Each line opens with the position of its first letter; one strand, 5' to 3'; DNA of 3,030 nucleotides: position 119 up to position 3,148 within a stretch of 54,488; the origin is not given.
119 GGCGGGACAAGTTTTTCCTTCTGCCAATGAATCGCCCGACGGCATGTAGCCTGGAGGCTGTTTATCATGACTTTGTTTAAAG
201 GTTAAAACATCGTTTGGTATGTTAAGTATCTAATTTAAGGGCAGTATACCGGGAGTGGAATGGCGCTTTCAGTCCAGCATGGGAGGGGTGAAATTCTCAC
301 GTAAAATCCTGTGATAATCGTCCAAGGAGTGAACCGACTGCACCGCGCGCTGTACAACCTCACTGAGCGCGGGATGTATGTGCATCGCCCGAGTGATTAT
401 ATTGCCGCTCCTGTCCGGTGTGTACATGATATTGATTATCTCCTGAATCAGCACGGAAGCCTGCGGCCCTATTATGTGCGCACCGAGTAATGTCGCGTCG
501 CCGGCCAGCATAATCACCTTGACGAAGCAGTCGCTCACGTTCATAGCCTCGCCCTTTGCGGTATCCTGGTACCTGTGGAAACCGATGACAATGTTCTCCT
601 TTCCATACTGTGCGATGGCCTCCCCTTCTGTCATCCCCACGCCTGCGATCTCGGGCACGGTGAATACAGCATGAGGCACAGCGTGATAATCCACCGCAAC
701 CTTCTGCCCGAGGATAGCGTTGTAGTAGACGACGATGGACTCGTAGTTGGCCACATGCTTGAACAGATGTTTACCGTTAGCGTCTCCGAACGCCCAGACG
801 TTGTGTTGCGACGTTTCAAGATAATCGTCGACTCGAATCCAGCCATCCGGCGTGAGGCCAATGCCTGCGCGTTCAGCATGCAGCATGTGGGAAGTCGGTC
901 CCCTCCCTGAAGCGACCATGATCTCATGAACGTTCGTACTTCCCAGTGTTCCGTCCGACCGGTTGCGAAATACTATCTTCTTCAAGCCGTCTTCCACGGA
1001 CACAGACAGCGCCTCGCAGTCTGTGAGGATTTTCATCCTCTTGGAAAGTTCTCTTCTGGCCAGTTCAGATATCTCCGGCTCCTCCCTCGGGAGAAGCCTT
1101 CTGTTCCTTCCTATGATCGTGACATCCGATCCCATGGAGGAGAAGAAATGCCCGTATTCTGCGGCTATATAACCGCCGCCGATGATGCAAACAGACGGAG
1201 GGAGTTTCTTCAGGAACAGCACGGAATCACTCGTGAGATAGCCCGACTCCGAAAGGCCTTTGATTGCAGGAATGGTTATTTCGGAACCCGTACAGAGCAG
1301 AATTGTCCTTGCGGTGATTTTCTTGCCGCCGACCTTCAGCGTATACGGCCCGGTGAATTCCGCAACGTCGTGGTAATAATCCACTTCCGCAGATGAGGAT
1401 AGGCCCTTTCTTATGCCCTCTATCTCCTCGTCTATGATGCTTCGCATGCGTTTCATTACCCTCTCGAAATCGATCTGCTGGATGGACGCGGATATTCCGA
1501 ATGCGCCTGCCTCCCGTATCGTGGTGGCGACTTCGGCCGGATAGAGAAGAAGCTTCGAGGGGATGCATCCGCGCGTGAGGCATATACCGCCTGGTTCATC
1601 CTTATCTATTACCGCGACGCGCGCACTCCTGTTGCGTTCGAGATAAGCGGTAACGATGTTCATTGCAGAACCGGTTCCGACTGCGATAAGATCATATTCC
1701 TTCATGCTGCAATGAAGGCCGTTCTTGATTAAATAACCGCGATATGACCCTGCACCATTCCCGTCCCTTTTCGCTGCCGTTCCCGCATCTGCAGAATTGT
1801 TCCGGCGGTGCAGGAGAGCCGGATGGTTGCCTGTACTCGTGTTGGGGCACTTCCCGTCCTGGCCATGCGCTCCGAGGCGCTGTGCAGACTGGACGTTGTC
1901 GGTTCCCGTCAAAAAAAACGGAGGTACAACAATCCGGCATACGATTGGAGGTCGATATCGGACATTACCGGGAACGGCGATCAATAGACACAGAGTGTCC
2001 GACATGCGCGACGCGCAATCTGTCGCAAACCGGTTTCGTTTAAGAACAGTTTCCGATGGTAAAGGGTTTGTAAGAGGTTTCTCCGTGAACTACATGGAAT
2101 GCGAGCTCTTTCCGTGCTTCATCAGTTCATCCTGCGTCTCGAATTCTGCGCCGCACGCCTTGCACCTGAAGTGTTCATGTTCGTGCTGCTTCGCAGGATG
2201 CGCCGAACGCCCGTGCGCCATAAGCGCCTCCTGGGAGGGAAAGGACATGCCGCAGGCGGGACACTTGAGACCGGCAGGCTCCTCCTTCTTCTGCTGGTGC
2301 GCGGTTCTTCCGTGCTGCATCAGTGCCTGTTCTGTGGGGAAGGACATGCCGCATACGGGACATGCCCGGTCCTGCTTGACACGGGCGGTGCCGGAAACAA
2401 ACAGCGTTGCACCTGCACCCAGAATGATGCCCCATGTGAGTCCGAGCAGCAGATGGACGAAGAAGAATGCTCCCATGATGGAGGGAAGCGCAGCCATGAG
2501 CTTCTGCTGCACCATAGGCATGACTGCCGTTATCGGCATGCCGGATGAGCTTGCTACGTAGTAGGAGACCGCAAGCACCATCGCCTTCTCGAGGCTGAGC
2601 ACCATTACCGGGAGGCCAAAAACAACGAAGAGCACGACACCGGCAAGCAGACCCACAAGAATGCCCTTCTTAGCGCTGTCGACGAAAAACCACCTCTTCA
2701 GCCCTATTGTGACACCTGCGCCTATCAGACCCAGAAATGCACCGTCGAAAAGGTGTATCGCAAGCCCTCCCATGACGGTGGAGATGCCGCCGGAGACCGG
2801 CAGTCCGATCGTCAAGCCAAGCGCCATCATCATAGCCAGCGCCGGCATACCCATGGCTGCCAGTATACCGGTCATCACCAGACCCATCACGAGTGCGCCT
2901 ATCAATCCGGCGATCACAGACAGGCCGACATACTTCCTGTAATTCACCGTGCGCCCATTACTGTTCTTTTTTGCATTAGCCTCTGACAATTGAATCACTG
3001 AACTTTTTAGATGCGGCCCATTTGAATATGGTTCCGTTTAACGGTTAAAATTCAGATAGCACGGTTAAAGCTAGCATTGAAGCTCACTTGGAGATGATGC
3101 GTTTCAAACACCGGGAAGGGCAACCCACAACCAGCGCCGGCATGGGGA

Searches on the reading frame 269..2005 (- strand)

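Call 27: search_protein_families(library=pfam, proteins=[window:269-2005:-], max_evalue=0.0001)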
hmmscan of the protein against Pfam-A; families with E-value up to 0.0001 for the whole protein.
window:269-2005:- (578 aa): 3 families
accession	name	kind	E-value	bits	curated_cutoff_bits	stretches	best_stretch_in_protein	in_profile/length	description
PF07992.20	Pyr_redox_2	-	1e-41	143.7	26.1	1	104-412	1-278/291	Pyridine nucleotide-disulphide oxidoreductase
PF02852.28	Pyr_redox_dim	-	3.8e-22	79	25.3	1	443-554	1-109/110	Pyridine nucleotide-disulphide oxidoreductase, dimerisation domain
PF00070.33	Pyr_redox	-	5.4e-15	56.1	22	1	272-347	2-80/82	Pyridine nucleotide-disulphide oxidoreductase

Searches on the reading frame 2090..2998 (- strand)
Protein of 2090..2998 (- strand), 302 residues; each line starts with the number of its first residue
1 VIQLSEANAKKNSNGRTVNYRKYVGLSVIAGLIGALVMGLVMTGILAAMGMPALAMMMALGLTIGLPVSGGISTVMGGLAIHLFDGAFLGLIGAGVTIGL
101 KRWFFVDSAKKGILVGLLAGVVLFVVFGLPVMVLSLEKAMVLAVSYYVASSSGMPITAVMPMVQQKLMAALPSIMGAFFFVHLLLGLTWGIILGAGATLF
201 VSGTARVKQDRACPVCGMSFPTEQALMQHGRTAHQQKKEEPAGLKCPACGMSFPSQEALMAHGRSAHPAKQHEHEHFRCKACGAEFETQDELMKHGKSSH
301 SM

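Call 27: search_protein_families(library=pfam, proteins=[window:2090-2998:-], max_evalue=0.0001)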
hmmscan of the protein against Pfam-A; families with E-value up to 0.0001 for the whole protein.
window:2090-2998:- (302 aa): 10 families
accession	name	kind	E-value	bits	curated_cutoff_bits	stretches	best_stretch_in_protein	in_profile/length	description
PF13912.12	zf-C2H2_6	-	5.1e-18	65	25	2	276-300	1-24/27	C2H2-type zinc finger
PF00096.32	zf-C2H2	-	2.6e-15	56.3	25.2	0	213-234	3-23/23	Zinc finger, C2H2 type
PF13894.12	zf-C2H2_4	-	8.2e-11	42.1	27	0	212-229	2-19/24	C2H2-type zinc finger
PF12171.14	zf-C2H2_jaz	-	5.2e-09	36.5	22.6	0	245-262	3-20/27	Zinc-finger double-stranded RNA-binding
PF12874.13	zf-met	-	4e-07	30.6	21.2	0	213-229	3-19/25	Zinc-finger of C2H2 type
PF15909.11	zf-C2H2_8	-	4.6e-06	27.3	30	1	213-296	4-86/98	C2H2-type zinc ribbon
PF05605.18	zf-Di19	-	6.2e-06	26.8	27.5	0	212-239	4-30/54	Drought induced 19 protein (Di19), zinc-binding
PF18868.7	zf-C2H2_3rep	-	1.3e-05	26.3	30.8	0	213-271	1-60/126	Zinc finger C2H2-type, 3 repeats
PF23320.1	Zn_SUZ12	-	2.3e-05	24.5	28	0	234-268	14-48/70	Polycomb protein SUZ12-like, Zn domain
PF13465.12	zf-H2C2_2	-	7.2e-05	23.4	40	0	225-253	1-24/26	Zinc-finger double domain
